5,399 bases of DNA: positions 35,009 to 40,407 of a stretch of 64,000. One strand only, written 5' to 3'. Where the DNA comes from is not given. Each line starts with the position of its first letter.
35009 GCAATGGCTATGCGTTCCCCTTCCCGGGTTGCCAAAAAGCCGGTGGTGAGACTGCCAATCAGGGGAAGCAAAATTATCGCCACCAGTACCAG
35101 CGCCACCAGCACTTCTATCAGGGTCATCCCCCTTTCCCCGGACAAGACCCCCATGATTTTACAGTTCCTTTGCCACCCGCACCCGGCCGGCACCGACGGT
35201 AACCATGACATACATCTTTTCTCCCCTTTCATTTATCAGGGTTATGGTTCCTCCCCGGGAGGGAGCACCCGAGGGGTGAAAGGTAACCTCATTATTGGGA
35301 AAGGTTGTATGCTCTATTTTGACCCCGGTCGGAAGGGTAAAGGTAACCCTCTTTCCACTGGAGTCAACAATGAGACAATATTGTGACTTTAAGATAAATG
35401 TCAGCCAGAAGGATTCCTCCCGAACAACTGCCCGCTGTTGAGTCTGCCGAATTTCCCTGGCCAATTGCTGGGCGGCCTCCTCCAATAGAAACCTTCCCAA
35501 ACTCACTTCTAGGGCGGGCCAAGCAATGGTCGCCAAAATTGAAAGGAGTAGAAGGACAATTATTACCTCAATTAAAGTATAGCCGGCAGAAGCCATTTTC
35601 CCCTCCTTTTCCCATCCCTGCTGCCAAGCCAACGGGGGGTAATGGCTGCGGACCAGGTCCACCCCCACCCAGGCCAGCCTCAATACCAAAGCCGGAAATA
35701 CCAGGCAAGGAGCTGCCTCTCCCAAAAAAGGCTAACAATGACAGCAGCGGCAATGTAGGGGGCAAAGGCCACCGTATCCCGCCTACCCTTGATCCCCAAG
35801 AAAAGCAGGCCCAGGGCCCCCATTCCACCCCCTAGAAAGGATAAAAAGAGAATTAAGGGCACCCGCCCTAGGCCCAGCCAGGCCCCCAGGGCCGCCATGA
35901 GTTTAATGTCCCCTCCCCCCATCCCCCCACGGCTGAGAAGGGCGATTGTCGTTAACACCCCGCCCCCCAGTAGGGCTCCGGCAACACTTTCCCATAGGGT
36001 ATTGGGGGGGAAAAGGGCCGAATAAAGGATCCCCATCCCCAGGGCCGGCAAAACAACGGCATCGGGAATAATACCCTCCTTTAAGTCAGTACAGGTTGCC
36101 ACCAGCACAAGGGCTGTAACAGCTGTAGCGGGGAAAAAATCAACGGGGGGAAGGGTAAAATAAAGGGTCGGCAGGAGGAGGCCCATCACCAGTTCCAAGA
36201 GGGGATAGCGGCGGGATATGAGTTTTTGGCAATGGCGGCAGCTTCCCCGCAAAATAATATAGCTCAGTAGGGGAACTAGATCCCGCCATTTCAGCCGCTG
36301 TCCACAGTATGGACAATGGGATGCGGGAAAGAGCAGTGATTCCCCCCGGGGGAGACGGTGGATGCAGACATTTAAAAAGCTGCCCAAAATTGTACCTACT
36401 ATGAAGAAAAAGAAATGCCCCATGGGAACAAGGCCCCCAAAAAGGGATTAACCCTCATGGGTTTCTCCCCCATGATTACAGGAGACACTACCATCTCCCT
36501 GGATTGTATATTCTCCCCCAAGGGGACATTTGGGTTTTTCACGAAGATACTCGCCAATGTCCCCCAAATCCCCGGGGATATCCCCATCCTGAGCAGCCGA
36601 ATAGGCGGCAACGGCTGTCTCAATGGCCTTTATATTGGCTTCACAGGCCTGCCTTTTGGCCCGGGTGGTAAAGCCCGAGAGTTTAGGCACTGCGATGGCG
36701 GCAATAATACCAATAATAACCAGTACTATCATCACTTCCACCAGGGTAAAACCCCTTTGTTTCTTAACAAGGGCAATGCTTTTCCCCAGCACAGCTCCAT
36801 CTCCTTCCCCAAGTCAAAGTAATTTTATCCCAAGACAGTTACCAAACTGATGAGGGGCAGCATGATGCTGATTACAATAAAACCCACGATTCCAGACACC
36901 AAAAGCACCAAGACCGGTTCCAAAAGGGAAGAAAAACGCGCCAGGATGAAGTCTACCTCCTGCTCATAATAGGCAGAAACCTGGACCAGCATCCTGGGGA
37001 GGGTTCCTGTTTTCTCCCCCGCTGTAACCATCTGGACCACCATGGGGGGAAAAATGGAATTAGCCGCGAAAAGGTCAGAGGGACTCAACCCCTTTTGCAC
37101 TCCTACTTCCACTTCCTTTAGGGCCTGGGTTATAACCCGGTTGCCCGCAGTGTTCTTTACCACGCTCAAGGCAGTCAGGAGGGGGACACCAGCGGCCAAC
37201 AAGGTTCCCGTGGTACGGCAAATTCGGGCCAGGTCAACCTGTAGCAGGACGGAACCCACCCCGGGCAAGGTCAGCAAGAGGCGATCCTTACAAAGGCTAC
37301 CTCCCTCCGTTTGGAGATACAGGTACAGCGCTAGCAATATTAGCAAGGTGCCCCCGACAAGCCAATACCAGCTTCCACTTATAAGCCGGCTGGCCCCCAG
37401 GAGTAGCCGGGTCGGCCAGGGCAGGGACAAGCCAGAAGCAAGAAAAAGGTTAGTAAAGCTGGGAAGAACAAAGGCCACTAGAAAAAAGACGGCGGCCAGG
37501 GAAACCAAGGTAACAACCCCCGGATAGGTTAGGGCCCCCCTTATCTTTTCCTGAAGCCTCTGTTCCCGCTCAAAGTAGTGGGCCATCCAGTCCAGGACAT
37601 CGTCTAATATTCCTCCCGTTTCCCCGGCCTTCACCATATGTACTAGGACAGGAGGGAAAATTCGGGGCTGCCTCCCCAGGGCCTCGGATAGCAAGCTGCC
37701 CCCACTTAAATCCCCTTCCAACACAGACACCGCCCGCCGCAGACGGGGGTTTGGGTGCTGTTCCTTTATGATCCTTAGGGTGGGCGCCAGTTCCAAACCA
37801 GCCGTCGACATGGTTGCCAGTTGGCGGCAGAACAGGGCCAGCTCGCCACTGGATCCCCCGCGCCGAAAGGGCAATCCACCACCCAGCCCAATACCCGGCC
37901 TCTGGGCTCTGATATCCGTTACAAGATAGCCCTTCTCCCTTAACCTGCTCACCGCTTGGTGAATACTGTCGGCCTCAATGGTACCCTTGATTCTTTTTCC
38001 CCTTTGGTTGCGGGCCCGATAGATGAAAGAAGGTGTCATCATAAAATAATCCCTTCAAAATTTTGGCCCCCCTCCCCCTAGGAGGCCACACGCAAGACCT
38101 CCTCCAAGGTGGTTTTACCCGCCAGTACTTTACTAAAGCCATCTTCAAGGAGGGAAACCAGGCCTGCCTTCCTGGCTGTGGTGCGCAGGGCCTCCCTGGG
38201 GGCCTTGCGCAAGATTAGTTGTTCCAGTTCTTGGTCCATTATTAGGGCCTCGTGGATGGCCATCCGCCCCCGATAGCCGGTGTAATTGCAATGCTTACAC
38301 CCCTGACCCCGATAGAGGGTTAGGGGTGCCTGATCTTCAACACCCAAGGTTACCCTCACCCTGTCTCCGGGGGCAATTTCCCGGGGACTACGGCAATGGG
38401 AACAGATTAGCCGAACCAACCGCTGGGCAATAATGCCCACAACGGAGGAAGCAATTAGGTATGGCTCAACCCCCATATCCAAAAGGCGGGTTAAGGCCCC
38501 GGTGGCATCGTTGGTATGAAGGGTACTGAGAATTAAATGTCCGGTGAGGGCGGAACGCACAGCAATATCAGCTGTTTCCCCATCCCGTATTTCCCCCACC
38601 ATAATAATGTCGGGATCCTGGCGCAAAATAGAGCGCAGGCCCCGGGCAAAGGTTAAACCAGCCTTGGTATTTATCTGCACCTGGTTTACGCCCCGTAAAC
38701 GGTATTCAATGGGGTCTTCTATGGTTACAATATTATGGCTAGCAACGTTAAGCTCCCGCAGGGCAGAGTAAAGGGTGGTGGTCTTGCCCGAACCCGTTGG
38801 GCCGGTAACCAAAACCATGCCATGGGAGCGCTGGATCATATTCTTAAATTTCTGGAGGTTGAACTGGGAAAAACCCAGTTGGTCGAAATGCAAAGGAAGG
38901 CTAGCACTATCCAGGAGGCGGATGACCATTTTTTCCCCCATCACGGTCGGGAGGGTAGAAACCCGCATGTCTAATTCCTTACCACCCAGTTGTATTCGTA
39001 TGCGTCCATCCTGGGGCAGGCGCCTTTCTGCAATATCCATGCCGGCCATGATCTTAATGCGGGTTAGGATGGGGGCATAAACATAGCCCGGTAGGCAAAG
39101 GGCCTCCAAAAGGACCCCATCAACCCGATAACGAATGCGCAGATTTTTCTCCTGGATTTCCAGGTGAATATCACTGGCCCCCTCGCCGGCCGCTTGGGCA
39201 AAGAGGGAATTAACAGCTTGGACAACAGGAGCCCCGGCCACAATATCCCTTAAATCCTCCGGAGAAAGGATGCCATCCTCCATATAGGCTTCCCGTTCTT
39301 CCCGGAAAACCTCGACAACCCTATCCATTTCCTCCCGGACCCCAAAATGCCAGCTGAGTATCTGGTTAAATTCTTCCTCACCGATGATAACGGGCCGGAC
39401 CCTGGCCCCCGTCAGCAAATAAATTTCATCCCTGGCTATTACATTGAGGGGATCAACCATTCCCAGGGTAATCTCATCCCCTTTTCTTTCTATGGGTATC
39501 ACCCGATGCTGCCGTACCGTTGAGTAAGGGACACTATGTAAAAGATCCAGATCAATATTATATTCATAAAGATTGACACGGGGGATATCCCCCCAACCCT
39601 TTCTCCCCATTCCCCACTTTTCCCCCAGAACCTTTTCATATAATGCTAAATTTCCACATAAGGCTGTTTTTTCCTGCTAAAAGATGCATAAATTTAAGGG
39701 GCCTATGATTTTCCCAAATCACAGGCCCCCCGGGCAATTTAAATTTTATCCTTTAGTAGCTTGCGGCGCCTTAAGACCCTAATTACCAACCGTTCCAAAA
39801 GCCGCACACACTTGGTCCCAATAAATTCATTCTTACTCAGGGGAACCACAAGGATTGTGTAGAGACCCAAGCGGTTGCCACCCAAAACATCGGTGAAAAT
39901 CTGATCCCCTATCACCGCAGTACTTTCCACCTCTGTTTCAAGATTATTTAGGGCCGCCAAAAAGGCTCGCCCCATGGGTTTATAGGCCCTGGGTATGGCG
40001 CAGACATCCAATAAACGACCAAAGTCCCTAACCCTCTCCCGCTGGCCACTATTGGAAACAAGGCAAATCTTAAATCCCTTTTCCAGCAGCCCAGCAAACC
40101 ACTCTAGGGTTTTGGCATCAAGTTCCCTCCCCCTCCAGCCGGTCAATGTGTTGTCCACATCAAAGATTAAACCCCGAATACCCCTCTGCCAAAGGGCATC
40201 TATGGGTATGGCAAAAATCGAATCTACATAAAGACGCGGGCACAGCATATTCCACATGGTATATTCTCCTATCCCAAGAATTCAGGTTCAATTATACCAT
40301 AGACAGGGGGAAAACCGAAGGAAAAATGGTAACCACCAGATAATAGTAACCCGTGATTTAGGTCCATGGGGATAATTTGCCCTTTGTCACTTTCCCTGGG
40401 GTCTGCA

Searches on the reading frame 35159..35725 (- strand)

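Call 42: search_protein_families(library=pfam, proteins=[window:35159-35725:-], max_evalue=0.00001)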
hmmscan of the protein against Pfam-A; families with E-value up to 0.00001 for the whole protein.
window:35159-35725:- (188 aa): 2 families
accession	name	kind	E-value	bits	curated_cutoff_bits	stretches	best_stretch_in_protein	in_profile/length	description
PF07963.17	N_methyl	-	4.8e-07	29.5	21.2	1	44-68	2-26/27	Prokaryotic N-terminal methylation motif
PF12019.13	GspH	-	7.9e-07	30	21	1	84-177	1-104/108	Type II transport protein GspH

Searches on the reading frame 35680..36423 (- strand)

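Call 42: search_protein_families(library=pfam, proteins=[window:35680-36423:-], max_evalue=0.00001)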
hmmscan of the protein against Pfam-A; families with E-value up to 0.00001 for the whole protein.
window:35680-36423:- (247 aa): 2 families
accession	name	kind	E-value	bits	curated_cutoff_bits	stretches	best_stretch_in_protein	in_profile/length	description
PF06750.18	A24_N_bact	-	1e-33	115.7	23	1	8-89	1-82/84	Bacterial Peptidase A24 N-terminal domain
PF01478.23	Peptidase_A24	-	7.5e-22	78.2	26.5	1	102-201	3-101/104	Type IV leader peptidase family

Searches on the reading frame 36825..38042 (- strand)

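Call 42: search_protein_families(library=pfam, proteins=[window:36825-38042:-], max_evalue=0.00001)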
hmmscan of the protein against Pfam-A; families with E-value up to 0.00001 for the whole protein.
window:36825-38042:- (405 aa): 1 family
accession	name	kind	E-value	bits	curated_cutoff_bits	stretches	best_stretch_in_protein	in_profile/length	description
PF00482.28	T2SSF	-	1.8e-59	199.6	25.2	2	71-194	1-125/125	Type II secretion system (T2SS), protein F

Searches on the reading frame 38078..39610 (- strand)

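Call 42: search_protein_families(library=pfam, proteins=[window:38078-39610:-], max_evalue=0.00001)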
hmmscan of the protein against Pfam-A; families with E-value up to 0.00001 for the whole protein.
window:38078-39610:- (510 aa): 2 families
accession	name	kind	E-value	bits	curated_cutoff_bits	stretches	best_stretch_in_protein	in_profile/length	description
PF00437.27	T2SSE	-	6.9e-141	469.6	24.9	1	127-507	6-370/370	Type II/IV secretion system protein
PF05157.20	MshEN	-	3e-17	62.8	23.1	1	8-94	2-89/90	MshEN domain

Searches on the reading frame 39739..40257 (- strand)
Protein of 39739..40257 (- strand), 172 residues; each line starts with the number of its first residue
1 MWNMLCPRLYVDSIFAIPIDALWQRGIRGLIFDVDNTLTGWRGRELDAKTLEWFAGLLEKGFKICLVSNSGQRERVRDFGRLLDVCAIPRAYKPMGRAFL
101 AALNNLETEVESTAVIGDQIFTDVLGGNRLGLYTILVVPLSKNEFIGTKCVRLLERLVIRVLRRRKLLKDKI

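Call 42: search_protein_families(library=pfam, proteins=[window:39739-40257:-], max_evalue=0.00001)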
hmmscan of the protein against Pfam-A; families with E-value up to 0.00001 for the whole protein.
window:39739-40257:- (172 aa): 3 families
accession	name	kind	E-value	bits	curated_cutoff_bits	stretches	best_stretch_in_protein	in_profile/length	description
PF13242.12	Hydrolase_like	-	5.1e-09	36.4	22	1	93-137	4-48/75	HAD-hyrolase-like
PF00702.32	Hydrolase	-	8e-09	36.6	26.4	1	50-131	103-191/191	haloacid dehalogenase-like hydrolase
PF09419.16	PGP_phosphatase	-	1.2e-08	35.2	20.4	1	4-137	16-163/168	Mitochondrial PGP phosphatase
